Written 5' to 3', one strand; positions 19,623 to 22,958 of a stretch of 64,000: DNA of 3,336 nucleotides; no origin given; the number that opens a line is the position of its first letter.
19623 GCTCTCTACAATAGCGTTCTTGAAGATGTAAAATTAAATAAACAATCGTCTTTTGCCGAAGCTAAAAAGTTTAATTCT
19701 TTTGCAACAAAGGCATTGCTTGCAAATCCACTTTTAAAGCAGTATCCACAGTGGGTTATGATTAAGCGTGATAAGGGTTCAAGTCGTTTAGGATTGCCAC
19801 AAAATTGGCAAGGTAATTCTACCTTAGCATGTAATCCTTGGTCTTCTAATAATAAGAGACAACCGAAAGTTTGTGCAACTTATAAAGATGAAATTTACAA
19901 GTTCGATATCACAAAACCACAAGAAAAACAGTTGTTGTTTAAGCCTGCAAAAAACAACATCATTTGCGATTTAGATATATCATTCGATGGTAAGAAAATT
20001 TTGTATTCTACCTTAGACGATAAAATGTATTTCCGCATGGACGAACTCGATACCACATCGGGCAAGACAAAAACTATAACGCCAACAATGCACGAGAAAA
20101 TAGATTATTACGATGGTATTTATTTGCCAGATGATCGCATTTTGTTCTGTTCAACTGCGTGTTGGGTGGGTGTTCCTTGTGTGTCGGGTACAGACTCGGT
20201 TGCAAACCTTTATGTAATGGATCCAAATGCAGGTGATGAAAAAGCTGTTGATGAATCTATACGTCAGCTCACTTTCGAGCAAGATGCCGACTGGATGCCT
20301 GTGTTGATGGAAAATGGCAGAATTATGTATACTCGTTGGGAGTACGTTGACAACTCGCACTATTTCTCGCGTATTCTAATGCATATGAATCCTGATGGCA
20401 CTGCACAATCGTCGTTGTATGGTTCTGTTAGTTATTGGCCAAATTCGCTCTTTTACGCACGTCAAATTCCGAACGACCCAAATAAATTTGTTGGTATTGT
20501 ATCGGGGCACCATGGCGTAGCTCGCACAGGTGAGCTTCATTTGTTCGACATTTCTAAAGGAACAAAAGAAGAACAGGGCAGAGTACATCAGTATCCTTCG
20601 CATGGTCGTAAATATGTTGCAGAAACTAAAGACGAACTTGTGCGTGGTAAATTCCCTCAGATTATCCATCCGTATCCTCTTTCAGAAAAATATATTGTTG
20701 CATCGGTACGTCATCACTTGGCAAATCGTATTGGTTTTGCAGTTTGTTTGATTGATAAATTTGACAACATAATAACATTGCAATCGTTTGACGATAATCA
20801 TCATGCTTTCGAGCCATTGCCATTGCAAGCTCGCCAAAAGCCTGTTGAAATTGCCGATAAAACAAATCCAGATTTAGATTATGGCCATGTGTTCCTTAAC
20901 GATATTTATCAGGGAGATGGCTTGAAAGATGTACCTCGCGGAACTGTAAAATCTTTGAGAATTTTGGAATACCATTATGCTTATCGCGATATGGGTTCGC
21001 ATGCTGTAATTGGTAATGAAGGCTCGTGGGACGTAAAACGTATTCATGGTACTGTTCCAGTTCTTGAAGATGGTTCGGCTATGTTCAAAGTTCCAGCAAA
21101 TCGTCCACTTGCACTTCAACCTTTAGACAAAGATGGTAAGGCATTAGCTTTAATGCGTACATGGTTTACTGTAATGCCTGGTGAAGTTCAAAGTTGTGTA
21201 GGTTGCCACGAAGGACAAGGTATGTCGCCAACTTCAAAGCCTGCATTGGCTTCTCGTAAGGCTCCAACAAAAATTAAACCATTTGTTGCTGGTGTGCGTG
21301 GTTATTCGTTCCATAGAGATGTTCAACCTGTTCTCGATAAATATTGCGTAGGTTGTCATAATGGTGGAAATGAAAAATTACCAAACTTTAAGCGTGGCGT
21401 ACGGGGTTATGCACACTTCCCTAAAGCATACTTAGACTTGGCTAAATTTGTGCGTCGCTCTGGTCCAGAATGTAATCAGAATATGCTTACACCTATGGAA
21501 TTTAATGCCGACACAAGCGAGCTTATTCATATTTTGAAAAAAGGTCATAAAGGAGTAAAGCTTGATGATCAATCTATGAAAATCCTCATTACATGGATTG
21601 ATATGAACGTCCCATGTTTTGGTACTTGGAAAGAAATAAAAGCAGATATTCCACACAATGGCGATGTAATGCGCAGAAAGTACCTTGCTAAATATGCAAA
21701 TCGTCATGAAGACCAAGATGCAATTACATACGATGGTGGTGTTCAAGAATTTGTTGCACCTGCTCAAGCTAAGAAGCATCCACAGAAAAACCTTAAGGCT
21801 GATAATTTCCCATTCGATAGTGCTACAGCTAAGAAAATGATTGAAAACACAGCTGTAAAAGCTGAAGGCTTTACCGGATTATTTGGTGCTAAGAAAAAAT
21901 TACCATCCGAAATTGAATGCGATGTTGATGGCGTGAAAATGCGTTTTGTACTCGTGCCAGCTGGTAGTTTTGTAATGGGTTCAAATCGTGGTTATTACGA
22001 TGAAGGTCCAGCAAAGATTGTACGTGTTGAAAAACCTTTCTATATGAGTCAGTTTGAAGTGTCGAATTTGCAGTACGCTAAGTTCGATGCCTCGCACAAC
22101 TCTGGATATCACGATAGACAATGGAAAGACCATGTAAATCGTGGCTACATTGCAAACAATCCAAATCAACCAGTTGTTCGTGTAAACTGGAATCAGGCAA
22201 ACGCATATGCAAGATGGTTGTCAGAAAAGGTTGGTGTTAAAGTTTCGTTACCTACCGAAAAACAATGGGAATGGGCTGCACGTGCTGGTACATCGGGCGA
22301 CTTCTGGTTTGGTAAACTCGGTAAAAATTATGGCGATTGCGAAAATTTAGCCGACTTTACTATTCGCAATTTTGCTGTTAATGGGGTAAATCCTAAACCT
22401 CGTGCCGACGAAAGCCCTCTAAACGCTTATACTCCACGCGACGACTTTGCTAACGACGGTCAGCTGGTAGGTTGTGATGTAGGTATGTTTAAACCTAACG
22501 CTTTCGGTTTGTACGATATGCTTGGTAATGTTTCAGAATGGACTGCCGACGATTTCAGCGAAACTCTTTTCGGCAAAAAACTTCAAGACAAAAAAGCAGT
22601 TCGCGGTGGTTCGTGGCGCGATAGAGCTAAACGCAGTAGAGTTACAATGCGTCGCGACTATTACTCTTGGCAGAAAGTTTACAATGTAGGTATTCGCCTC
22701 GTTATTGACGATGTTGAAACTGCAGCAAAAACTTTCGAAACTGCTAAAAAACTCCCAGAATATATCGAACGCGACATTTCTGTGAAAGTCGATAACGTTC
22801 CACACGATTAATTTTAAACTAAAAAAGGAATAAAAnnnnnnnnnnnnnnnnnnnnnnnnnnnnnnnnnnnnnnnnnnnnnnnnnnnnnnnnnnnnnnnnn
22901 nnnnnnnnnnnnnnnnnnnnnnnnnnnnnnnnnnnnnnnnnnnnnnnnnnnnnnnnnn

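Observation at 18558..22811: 1417-aa secreted protein combining two PSCyt-like CxxCH motifs with a cysteine-less FGE-sulfatase-like domain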

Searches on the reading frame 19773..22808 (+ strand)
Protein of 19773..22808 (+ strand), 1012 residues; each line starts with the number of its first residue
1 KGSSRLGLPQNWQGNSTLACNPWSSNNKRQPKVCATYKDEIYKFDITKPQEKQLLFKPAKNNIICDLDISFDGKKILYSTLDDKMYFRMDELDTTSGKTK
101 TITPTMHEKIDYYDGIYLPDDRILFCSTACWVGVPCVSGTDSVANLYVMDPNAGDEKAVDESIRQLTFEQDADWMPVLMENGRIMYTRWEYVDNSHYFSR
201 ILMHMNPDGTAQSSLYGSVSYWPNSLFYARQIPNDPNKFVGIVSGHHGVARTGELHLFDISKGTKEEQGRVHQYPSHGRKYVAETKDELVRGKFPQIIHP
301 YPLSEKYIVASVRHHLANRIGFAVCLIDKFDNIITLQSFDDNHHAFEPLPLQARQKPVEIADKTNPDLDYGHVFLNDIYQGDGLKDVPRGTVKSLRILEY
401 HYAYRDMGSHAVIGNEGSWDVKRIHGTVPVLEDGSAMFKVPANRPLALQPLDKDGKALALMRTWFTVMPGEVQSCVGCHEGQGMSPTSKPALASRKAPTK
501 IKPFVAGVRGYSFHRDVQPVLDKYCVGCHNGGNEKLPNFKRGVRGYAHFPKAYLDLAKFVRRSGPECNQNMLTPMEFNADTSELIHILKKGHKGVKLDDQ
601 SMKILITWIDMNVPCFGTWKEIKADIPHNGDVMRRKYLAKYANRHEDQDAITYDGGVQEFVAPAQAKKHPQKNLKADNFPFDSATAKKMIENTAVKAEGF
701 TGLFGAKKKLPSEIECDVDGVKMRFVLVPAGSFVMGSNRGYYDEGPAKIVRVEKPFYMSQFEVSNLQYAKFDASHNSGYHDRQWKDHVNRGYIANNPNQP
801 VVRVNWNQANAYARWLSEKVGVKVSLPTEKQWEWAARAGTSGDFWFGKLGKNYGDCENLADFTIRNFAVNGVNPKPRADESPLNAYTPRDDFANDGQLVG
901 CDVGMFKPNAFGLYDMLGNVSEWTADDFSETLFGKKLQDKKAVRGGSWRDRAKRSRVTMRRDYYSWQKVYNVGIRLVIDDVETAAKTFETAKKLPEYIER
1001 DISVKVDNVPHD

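Call 31: predict_structure(protein=window:19773-22808:+)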
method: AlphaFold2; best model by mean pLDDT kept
length: 1012 residues; sequences in the alignment: 1
mean_pLDDT: 30.4   pTM: 0.23
mean pLDDT of the five models: 30.4, 25.5, 23.1, 22.3, 21.9
residues with pLDDT >= 90: 0; 70-90: 0; 50-70: 34; < 50: 978
segments of 3 or more residues with pLDDT < 50: 1-233, 240-257, 273-804, 816-825, 833-982, 987-1012
pLDDT, mean of each block of 10 residues (from residue 1): 28 27 28 29 29 27 28 31 29 31 24 27 27 23 28 35 29 29 32 28 33 28 36 52 36 45 57 45 37 31 36 35 38 37 28 25 25 26 31 23 23 24 24 26 26 34 22 24 26 25 24 26 26 26 29 33 31 27 37 38 39 30 27 28 25 26 27 25 30 25 30 32 30 25 23 22 24 29 35 30 49 49 48 45 33 28 26 26 24 24 23 25 34 32 34 24 23 31 43 36 30 28
secondary structure, 60 per line:
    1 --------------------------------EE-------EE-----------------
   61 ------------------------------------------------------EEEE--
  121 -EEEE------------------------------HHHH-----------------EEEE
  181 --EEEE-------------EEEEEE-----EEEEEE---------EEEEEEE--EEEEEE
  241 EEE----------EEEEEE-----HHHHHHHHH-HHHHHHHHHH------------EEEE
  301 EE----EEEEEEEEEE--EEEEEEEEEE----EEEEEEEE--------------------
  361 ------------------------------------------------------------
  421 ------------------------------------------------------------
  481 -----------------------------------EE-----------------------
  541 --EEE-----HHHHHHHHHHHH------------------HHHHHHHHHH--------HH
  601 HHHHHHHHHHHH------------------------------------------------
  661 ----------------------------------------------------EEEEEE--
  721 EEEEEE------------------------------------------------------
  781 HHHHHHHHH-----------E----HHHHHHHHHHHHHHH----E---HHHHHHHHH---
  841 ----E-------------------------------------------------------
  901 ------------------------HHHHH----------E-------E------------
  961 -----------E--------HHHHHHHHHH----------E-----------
elements in order (helices of 4 or more, strands of 3 or more residues): E115-118 E122-125 H156-159 E177-180 E183-186 E200-205 E211-216 E226-232 E235-243 E254-259 H265-273 H275-284 E297-302 E307-316 E319-328 E333-340 E543-545 H551-562 H581-590 H599-612 E713-718 E721-726 H781-789 H806-820 H829-837 H925-929 H981-990
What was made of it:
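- Tried and rejected: AlphaFold without an alignment gave an unusable model (pLDDT 30, call 31).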

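Call 43: predict_structure(alignment_id=A2)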
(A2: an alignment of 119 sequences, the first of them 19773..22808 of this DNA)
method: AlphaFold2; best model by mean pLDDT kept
length: 1012 residues; sequences in the alignment: 119
mean_pLDDT: 91.1   pTM: 0.90
mean pLDDT of the five models: 91.1, 90.8, 90.4, 90.3, 89.8
residues with pLDDT >= 90: 754; 70-90: 204; 50-70: 51; < 50: 3
segments of 3 or more residues with pLDDT < 50: none
pLDDT, mean of each block of 10 residues (from residue 1): 83 88 90 95 90 95 96 98 96 97 94 97 96 85 94 97 89 83 89 62 93 86 88 95 83 93 91 90 86 91 96 75 93 90 88 96 95 92 90 95 84 80 95 95 92 91 85 71 61 95 93 97 97 95 92 93 66 87 93 94 94 92 94 96 94 95 94 92 96 90 90 97 98 96 96 98 98 94 77 94 97 98 98 97 94 96 89 77 84 94 97 96 98 95 96 95 95 98 98 94 74 52
secondary structure, 60 per line:
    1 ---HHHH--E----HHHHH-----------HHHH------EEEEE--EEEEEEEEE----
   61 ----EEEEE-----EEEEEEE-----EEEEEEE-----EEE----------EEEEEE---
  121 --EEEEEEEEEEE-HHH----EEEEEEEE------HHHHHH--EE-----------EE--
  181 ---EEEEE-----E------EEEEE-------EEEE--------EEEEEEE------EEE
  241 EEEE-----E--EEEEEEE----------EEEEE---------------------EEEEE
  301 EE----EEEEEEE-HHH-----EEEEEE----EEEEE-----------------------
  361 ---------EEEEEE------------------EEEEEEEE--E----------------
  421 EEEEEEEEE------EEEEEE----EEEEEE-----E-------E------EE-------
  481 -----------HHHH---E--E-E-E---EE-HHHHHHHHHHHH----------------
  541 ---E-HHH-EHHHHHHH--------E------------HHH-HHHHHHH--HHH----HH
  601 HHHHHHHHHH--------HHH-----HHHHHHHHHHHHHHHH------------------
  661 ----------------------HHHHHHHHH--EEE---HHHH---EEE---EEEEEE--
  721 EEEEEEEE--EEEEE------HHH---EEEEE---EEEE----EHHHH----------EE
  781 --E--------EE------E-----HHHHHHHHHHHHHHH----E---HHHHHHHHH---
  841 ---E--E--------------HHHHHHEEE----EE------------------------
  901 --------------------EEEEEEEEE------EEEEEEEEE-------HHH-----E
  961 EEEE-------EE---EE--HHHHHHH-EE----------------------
elements in order (helices of 4 or more, strands of 3 or more residues): H4-7 H15-19 H31-34 E41-45 E48-56 E65-69 E75-81 E87-93 E99-101 E112-117 E123-133 E142-149 H156-161 E184-188 E201-205 E213-216 E225-231 E238-244 E253-259 E270-274 E296-302 E307-313 E323-328 E333-337 E370-375 E394-401 E421-429 E436-441 E446-451 H492-495 H513-524 H551-557 H583-589 H599-610 H627-642 H683-691 E694-696 H700-703 E707-709 E713-718 E721-728 E731-735 E748-752 E756-759 H765-768 H806-820 H829-837 H862-867 E868-870 E921-929 E936-944 E960-964 H981-987
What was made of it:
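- AlphaFold model of aa 401-1412 with pLDDT 91.1 and pTM 0.90 (call 43).
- Tried and rejected: It was repeated with 119 sequences (call 43).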

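Call 46: fold_search(model_id=the predicted structure, library=pdb)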
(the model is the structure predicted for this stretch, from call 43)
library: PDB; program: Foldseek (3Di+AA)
matches with E <= 10: 913; with E <= 0.001: 399
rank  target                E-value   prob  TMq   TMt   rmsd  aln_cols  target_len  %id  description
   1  5c2v_A                2.4e-24  1.00  0.44  0.57   6.2       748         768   17  Kuenenia stuttgartiensis Hydrazine Synthase (released 2015-10-14)
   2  5c2v_D                2.1e-22  1.00  0.42  0.54   6.8       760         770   17  Kuenenia stuttgartiensis Hydrazine Synthase (released 2015-10-14)
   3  5hha_A                4.7e-16  1.00  0.21  0.76   5.4       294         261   28  Structure of PvdO from Pseudomonas aeruginosa (released 2017-01-18)
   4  5hha_B                1.1e-15  1.00  0.21  0.75   4.5       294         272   27  Structure of PvdO from Pseudomonas aeruginosa (released 2017-01-18)
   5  1y1h_X                1.5e-13  1.00  0.19  0.63   6.2       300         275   25  human formylglycine generating enzyme, oxidised Cys refined as hydroperoxide (released 2005-05-31)
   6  5nxl                  1.8e-13  1.00  0.19  0.64   6.0       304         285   25  Formylglycine generating enzyme from T. curvata in complex with Ag(I) (released 2017-06-07)
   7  2q17_E                2.6e-13  1.00  0.19  0.61   6.3       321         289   24  Formylglycine Generating Enzyme from Streptomyces coelicolor (released 2008-04-01)
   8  1y4j_A                2.7e-13  1.00  0.19  0.65   6.3       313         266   25  Crystal structure of the paralogue of the human formylglycine generating enzyme (released 2005-02-08)
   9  2afy_X                3.0e-13  1.00  0.19  0.65   5.7       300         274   24  Formylglycine generating enzyme C341S mutant (released 2005-12-13)
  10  2q17_C                3.9e-13  1.00  0.19  0.61   6.3       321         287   24  Formylglycine Generating Enzyme from Streptomyces coelicolor (released 2008-04-01)
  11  2q17_B                4.6e-13  1.00  0.19  0.61   6.2       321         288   24  Formylglycine Generating Enzyme from Streptomyces coelicolor (released 2008-04-01)
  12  5ssy                  4.9e-13  1.00  0.19  0.66   5.5       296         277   23  Crystal Structure of human formylglycine generating enzyme (released 2023-08-23)
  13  5nyy                  4.9e-13  1.00  0.19  0.64   6.0       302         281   25  Formylglycine generating enzyme from T. curvata in complex with Cd(II) (released 2017-06-07)
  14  2q17_D                5.1e-13  1.00  0.19  0.63   6.0       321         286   24  Formylglycine Generating Enzyme from Streptomyces coelicolor (released 2008-04-01)
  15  2aii_X                5.4e-13  1.00  0.19  0.66   5.9       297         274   25  wild-type Formylglycine generating enzyme reacted with iodoacetamide (released 2005-12-13)
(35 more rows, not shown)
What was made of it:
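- On Hydrazine synthase alpha subunit (HzsA): Foldseek 5c2v_A, E 2.4e-24, 748 columns (call 46).
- On Formylglycine-generating enzyme (FGE/SUMF1): Foldseek TM-score about 0.65 to FGE structures (call 46).
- Foldseek top hit is HZS-alpha 5c2v_A: E 2.4e-24, 748 aligned columns against a 768-residue target (call 46). There is whole-unit structural homology to HZS-alpha (call 46).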

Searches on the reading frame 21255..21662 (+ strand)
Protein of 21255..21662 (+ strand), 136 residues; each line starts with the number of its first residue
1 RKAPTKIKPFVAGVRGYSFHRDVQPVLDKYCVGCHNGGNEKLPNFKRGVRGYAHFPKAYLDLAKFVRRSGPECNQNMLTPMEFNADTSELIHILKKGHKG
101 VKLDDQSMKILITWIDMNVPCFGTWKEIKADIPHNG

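Call 65: search_protein_families(library=pfam, proteins=[window:21255-21662:+], max_evalue=10)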
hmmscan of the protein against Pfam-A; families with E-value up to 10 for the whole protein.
window:21255-21662:+ (136 aa): 2 families
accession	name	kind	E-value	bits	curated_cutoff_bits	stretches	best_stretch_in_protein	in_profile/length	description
PF13442.11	Cytochrome_CBB3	-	0.0093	16.7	27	1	23-65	6-25/68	Cytochrome C oxidase, cbb3-type, subunit III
PF22297.1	PccH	-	0.031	14.8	24.4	1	19-53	2-36/133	PccH Cytochrome c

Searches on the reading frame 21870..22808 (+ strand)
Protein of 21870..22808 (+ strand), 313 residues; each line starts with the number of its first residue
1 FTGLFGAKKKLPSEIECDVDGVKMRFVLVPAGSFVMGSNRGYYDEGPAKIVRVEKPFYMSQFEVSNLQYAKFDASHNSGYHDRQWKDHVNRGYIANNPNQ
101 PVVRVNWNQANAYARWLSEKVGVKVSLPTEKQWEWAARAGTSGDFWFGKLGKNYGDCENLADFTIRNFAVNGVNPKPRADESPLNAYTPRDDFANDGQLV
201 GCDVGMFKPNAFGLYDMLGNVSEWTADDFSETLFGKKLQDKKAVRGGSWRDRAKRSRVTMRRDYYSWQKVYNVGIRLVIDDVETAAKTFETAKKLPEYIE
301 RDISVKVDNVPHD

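Call 51: search_solved_structures(query=window:21870-22808:+, max_evalue=1e-8, show_alignments=5)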
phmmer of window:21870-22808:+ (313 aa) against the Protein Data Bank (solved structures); distinct sequences matched with E-value up to 1e-8: 19.
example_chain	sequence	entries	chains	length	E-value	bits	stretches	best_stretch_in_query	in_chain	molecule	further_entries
5hha_A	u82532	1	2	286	3.6e-22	82.2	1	25-155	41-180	PvdO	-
6muj_A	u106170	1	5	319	9.3e-19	71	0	90-144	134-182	Formylglycine-generating enzyme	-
2q17_A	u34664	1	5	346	1.3e-18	70.5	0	90-144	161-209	formylglycine generating enzyme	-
9myj_B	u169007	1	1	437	1.5e-18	70.4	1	190-278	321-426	Lipoprotein, putative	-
9ots_A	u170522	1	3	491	1.5e-18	70.4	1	190-279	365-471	Por secretion system protein porK/gldK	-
9mzu_A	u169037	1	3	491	1.5e-18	70.3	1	190-279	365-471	PorK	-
9p6h_B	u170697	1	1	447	1.6e-18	70.2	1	190-278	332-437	Lipoprotein, putative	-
31dc_A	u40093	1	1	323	6.7e-18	68.2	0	93-150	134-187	Formylglycine-generating enzyme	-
2afy_X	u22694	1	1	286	7.2e-18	68.1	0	93-150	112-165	Sulfatase modifying factor 1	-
5ssy_A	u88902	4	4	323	7.8e-18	68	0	93-150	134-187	Formylglycine-generating enzyme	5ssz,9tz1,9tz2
1y1e_X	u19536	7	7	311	8.9e-18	67.8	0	93-150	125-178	C-alpha-formyglycine-generating enzyme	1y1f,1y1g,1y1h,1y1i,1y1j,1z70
2aft_X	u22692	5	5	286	1.1e-17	67.5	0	93-261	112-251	Sulfatase modifying factor 1 | Sulfatase-modifying factor 1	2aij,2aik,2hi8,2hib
2aii_X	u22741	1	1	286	1.2e-17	67.3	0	93-150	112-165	Sulfatase modifying factor 1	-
5ssx_A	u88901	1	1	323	2e-17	66.6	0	93-150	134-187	Formylglycine-generating enzyme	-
8aru_A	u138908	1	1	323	5.2e-17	65.3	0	93-150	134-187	Formylglycine-generating enzyme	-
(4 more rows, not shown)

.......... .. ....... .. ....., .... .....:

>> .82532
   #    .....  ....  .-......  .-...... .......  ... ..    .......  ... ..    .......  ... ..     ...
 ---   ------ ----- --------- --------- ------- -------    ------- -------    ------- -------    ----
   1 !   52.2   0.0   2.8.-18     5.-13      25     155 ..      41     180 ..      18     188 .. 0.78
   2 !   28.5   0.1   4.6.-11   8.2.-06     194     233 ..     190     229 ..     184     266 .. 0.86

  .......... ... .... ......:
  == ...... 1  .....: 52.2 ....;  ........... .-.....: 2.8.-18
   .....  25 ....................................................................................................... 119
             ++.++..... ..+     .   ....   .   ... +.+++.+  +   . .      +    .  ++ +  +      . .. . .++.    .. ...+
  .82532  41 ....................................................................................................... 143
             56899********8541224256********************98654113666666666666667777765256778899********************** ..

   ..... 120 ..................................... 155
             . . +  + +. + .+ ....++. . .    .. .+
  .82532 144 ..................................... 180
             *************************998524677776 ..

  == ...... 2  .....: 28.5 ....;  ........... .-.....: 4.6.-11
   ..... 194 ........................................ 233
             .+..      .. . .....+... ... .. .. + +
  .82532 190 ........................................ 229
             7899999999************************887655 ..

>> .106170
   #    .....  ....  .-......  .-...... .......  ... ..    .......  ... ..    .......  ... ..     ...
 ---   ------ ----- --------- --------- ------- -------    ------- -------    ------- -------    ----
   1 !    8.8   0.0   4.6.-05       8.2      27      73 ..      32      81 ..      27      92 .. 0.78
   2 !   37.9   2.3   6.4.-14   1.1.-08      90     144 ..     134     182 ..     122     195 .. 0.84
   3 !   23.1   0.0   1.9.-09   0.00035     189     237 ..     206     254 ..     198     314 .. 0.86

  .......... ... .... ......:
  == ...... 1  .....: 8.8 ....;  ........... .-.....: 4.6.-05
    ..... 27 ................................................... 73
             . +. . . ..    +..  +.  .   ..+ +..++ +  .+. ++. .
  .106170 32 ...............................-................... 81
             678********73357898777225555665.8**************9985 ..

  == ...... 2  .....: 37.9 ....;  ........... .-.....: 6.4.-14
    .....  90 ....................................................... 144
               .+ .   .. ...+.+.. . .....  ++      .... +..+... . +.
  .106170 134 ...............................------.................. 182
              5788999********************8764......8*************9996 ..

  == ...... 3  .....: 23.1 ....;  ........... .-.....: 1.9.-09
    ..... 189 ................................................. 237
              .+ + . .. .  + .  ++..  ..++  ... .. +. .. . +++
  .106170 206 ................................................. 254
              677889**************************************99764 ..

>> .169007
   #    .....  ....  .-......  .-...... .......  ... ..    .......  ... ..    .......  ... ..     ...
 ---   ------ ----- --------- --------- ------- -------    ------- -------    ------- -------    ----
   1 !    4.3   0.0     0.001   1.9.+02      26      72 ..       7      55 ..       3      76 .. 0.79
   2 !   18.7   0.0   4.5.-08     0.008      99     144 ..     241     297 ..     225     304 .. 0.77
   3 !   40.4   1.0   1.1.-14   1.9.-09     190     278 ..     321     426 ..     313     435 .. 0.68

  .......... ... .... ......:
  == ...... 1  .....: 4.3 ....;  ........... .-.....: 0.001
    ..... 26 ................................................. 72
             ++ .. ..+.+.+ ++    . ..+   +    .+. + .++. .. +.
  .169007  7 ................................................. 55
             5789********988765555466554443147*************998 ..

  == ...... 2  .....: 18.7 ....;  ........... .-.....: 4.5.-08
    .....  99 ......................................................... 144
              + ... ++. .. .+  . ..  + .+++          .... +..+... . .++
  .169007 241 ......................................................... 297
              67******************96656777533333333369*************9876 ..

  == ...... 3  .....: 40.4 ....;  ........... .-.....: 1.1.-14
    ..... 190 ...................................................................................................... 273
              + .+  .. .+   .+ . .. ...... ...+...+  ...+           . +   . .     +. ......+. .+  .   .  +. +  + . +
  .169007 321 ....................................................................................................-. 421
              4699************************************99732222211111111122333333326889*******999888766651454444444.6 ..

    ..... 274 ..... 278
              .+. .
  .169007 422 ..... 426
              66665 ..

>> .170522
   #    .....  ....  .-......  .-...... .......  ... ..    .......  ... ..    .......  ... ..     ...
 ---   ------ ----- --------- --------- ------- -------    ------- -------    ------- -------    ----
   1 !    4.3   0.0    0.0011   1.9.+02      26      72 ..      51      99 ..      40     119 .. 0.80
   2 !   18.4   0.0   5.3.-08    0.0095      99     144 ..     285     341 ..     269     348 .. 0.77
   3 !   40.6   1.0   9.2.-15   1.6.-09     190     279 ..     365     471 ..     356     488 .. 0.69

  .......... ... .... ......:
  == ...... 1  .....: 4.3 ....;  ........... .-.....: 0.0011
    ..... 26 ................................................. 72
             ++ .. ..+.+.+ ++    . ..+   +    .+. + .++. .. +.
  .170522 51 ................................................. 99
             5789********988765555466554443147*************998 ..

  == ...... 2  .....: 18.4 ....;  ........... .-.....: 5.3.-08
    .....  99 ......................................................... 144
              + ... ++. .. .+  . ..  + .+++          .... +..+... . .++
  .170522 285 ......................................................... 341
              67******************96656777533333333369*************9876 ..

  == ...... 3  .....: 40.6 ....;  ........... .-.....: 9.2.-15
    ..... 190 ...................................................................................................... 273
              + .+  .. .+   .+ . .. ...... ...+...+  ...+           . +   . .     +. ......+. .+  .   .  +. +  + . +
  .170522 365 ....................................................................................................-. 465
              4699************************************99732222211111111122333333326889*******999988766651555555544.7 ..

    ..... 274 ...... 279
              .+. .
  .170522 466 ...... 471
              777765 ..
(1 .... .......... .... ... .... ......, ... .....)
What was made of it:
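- Checked: The stretch that holds the two catalytic cysteines in true FGEs reads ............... here and aligns with the cysteine-free PorK sequence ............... (call 51).
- The catalytic Cys pair is missing (call 51).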
